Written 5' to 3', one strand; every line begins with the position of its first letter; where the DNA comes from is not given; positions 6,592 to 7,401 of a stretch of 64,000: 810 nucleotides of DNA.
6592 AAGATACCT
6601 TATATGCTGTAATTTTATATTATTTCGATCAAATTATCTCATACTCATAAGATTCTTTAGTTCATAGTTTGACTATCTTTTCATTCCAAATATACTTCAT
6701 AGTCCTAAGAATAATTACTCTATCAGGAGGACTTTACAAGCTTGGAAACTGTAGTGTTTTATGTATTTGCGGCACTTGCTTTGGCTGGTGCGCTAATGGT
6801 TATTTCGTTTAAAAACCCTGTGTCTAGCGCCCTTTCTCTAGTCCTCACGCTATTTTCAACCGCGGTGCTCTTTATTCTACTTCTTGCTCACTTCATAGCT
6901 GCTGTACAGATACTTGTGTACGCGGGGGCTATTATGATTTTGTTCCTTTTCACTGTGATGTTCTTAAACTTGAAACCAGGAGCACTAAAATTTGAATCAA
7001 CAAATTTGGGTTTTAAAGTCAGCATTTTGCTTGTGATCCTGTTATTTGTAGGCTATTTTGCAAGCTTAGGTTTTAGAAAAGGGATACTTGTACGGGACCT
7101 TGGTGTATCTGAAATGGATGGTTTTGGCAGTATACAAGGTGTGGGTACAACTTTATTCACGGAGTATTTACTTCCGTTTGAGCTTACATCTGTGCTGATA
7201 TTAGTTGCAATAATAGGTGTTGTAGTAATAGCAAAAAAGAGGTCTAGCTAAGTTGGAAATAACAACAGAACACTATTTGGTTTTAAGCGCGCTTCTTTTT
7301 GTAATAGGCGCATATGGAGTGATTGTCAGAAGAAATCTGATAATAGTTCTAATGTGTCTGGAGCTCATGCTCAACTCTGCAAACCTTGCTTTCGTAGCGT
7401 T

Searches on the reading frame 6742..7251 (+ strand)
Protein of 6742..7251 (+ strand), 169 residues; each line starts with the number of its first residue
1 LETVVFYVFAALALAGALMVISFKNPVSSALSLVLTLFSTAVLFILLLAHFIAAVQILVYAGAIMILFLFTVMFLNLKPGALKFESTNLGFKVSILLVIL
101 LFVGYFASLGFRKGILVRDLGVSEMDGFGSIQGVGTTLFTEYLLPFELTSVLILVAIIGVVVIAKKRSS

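Call 81: search_protein_families(library=ncbifam, proteins=[window:6742-7251:+], max_evalue=0.001)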
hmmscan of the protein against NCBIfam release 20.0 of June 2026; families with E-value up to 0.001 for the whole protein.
window:6742-7251:+ (169 aa): 13 families
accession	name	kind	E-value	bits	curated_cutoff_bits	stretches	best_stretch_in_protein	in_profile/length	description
NF005164.0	PRK06638.1-4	equivalog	5.8e-34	117.3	154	1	2-167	4-172/211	NADH-quinone oxidoreductase subunit J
NF005168.0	PRK06638.2-3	equivalog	1.3e-30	106.6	154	1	2-167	4-168/172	NADH-quinone oxidoreductase subunit J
NF005165.0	PRK06638.1-5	equivalog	1.9e-30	105.8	192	1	2-166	19-183/282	NADH-quinone oxidoreductase subunit J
NF005163.0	PRK06638.1-3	equivalog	3e-26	92.1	174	1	2-166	8-169/203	NADH-quinone oxidoreductase subunit J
NF005167.0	PRK06638.2-2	equivalog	1.3e-21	77.2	137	1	1-167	2-165/176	NADH-quinone oxidoreductase subunit J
NF005162.0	PRK06638.1-1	equivalog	2.7e-21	76.2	157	1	4-163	3-158/184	NADH-quinone oxidoreductase subunit J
NF005166.0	PRK06638.2-1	equivalog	2.5e-18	66.6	284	1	2-167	4-166/174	NADH-quinone oxidoreductase subunit J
NF005169.0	PRK06638.2-4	equivalog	3.1e-15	56.6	319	1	1-162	2-163/182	NADH-quinone oxidoreductase subunit J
NF005025.0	PRK06433.1-5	equivalog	3.6e-12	46.5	95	1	2-76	12-86/96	NADH dehydrogenase subunit J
NF005024.0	PRK06433.1-4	equivalog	3.8e-12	46.2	101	1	2-75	5-78/89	NADH dehydrogenase subunit J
NF005023.0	PRK06433.1-2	equivalog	2e-11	44.1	92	1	3-74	4-75/82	NADH dehydrogenase subunit J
NF040613.1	F420_dehyd_FpoJ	exception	3.3e-08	33.3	110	1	96-166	8-78/81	F420H2 dehydrogenase subunit FpoJ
NF005030.0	PRK06439.1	equivalog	4.6e-08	33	121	1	131-166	35-70/72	NADH dehydrogenase subunit J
